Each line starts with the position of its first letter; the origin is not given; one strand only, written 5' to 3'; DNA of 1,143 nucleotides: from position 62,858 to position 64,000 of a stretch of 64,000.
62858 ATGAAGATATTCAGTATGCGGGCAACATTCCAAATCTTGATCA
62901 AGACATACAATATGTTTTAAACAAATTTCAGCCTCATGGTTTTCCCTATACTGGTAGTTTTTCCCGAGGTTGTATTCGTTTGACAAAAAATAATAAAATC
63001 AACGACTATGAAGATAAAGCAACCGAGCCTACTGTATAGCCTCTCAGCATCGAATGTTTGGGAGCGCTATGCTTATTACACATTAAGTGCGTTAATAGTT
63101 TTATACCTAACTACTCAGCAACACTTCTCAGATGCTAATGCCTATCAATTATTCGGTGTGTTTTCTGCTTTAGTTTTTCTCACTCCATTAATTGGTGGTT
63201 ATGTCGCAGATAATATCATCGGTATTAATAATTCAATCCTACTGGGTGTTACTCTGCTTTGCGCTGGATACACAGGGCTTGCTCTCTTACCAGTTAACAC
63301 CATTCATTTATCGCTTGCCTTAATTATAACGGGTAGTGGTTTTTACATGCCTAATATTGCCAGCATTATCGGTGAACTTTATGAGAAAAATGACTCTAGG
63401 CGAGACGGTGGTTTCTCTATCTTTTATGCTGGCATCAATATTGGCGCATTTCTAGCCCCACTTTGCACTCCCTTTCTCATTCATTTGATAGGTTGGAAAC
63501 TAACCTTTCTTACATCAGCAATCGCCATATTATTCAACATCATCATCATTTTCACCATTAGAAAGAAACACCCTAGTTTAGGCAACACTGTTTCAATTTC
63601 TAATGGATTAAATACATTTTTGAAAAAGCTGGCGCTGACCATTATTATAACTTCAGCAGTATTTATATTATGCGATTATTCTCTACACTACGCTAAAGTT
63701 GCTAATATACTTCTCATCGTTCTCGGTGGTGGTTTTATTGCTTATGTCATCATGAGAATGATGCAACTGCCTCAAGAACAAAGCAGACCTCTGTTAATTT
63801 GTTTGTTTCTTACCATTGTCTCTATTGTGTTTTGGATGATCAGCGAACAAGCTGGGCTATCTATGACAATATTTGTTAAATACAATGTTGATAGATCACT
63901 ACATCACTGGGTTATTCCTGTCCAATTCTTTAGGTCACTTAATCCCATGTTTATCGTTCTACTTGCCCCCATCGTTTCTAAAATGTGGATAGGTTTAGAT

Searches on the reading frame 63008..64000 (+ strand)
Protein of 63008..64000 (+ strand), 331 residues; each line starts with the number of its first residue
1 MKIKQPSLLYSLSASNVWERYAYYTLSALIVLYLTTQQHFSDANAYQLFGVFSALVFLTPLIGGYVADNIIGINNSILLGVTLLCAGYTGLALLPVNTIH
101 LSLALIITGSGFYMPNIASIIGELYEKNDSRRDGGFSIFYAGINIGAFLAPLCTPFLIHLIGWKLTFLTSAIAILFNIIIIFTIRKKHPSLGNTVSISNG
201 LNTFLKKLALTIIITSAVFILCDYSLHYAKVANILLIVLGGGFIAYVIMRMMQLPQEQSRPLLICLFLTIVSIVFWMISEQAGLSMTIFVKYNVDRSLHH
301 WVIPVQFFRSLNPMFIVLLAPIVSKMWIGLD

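Call 37: search_protein_families(library=pfam, proteins=[window:63008-64000:+], max_evalue=0.01)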
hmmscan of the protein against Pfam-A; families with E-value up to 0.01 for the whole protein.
window:63008-64000:+ (331 aa): 2 families
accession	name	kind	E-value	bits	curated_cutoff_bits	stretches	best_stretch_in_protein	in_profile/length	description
PF00854.27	PTR2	-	7.8e-35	120.9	27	1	98-328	34-266/392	POT family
PF07690.21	MFS_1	-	3.7e-20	72.6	33.4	1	21-281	10-291/347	Major Facilitator Superfamily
